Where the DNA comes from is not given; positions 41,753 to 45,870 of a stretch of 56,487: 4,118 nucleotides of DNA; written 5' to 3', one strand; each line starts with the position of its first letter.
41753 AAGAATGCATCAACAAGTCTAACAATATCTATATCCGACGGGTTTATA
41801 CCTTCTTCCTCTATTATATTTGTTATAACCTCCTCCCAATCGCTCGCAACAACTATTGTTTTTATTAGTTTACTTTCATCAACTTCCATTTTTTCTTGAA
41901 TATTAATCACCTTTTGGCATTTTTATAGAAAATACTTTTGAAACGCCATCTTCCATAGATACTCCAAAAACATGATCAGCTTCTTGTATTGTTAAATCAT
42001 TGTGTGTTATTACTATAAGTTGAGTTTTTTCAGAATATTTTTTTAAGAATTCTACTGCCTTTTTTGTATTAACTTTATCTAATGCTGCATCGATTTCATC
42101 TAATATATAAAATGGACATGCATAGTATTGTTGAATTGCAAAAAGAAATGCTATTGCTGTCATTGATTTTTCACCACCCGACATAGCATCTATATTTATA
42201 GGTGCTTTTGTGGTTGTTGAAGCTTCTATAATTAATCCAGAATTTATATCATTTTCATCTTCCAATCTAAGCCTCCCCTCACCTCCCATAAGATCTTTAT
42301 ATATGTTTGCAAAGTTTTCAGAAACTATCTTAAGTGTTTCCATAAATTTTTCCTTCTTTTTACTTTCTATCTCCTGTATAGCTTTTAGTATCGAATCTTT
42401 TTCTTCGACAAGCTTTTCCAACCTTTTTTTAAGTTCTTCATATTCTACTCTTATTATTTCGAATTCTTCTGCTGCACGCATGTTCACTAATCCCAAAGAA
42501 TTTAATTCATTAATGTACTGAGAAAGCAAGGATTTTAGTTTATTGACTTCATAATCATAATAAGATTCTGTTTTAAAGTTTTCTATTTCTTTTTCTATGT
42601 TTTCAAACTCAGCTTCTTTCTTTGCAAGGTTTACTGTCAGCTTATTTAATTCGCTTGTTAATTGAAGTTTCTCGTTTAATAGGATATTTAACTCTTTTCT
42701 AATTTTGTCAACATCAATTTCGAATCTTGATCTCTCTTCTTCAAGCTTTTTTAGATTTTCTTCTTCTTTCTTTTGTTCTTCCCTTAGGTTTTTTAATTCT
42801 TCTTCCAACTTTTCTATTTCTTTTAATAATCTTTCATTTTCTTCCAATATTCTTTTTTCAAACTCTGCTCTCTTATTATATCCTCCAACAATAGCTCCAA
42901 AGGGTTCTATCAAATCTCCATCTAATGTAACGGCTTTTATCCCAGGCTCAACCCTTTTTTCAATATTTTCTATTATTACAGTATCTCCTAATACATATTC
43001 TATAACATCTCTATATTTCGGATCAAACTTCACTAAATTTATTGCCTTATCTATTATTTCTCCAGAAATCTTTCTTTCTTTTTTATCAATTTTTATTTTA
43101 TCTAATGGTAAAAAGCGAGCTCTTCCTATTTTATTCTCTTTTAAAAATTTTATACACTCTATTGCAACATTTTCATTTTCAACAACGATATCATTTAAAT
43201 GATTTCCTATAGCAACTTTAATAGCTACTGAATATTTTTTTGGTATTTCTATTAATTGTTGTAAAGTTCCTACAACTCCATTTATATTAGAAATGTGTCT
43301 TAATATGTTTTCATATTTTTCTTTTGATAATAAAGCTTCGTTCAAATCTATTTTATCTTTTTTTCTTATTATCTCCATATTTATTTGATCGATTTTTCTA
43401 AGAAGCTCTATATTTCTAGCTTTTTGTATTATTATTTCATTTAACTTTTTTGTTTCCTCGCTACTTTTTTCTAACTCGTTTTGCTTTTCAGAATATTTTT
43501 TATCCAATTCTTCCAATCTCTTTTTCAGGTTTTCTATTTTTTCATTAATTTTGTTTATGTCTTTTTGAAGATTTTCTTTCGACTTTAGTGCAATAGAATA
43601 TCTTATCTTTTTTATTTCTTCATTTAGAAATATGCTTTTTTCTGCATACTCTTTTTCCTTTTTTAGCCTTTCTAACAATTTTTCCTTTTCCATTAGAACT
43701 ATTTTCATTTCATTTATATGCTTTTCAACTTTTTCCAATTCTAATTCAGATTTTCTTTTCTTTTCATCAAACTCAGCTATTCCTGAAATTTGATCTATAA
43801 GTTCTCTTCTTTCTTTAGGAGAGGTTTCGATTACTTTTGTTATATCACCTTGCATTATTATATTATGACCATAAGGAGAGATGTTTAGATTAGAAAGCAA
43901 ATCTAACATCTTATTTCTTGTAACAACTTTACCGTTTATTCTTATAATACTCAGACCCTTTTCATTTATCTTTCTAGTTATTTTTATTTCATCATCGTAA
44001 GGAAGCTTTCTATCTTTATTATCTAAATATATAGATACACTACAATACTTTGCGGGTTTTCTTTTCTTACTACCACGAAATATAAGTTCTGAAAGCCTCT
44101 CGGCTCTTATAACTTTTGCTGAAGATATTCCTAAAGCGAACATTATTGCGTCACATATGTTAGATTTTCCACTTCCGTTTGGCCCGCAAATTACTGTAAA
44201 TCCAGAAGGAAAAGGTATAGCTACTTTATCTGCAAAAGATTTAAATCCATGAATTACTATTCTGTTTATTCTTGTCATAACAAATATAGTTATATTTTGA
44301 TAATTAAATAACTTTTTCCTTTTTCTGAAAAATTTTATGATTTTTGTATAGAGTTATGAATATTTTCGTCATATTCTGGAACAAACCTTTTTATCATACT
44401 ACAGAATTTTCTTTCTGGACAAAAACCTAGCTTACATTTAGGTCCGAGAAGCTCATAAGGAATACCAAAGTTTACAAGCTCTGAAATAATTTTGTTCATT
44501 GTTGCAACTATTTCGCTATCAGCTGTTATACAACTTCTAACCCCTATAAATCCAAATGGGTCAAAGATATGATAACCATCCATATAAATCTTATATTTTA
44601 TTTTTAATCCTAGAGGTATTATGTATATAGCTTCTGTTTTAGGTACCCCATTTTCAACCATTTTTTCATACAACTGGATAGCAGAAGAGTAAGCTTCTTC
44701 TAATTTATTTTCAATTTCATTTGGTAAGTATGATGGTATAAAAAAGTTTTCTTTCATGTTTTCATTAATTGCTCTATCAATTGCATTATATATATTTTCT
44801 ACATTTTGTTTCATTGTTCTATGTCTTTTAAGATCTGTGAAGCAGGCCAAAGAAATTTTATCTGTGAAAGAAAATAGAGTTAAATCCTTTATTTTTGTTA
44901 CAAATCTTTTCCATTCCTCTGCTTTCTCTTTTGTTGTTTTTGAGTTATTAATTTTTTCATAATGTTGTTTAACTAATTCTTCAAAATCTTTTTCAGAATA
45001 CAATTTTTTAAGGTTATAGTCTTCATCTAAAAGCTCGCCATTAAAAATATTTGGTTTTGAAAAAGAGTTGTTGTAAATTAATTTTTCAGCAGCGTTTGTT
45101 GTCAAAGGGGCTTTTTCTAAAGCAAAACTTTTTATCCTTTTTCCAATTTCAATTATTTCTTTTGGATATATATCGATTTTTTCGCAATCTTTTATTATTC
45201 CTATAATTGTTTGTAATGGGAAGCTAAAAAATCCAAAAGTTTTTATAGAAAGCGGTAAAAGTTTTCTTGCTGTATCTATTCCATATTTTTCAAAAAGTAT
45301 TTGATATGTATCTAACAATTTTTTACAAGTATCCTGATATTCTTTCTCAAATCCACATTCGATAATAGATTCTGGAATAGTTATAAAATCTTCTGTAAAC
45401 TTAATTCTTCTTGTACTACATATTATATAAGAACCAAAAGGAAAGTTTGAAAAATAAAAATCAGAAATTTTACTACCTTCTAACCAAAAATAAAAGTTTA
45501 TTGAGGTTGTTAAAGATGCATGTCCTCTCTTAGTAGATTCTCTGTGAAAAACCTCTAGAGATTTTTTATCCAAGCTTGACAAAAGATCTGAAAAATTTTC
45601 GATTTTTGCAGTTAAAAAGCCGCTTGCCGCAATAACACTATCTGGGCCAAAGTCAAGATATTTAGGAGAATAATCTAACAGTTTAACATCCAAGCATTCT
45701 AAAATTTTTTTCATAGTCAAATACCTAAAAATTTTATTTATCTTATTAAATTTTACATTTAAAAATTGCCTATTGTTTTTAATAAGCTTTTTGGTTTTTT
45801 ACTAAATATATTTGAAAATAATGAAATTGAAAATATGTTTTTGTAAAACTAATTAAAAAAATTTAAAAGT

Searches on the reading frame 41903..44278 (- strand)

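Call 29: search_protein_families(library=pfam, max_evalue=0.00001, proteins=[window:41903-44278:-])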
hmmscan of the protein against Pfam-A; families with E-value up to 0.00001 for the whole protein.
window:41903-44278:- (791 aa): 5 families
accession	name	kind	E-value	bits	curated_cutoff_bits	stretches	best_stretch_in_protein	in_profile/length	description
PF02463.25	SMC_N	-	9.1e-64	215.3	40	1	4-780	2-219/220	RecF/RecN/SMC N terminal domain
PF06470.18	SMC_hinge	-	8.1e-31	107.3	22.5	1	333-440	2-110/116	SMC proteins Flexible Hinge Domain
PF13304.12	AAA_21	-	7.4e-14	52.9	27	1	541-763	107-302/304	AAA domain, putative AbiEii toxin, Type IV TA system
PF13476.12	AAA_23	-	2.9e-12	48.1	27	1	6-256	1-201/201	AAA domain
PF13555.12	AAA_29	-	9.1e-06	25.8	27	0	11-49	8-46/61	P-loop containing region of AAA domain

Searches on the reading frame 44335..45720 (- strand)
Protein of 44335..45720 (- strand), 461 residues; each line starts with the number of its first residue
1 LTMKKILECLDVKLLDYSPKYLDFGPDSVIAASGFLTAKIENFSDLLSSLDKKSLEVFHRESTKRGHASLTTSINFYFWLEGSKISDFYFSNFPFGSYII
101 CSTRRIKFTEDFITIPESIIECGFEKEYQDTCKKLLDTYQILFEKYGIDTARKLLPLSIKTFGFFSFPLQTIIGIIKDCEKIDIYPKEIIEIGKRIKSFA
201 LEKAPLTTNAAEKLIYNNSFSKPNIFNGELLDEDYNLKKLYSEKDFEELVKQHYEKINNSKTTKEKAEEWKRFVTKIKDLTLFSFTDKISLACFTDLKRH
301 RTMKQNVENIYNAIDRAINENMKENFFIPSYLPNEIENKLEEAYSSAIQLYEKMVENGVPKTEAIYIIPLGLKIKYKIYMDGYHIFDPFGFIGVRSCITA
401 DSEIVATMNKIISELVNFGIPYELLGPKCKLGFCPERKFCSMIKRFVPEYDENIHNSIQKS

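Call 29: search_protein_families(library=pfam, max_evalue=0.00001, proteins=[window:44335-45720:-])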
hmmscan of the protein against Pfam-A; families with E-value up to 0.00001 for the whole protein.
window:44335-45720:- (461 aa): 1 family
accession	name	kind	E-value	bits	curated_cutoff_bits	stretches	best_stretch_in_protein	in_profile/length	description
PF02511.20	Thy1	-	3.8e-19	69.7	24.8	1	273-415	49-185/191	Thymidylate synthase complementing protein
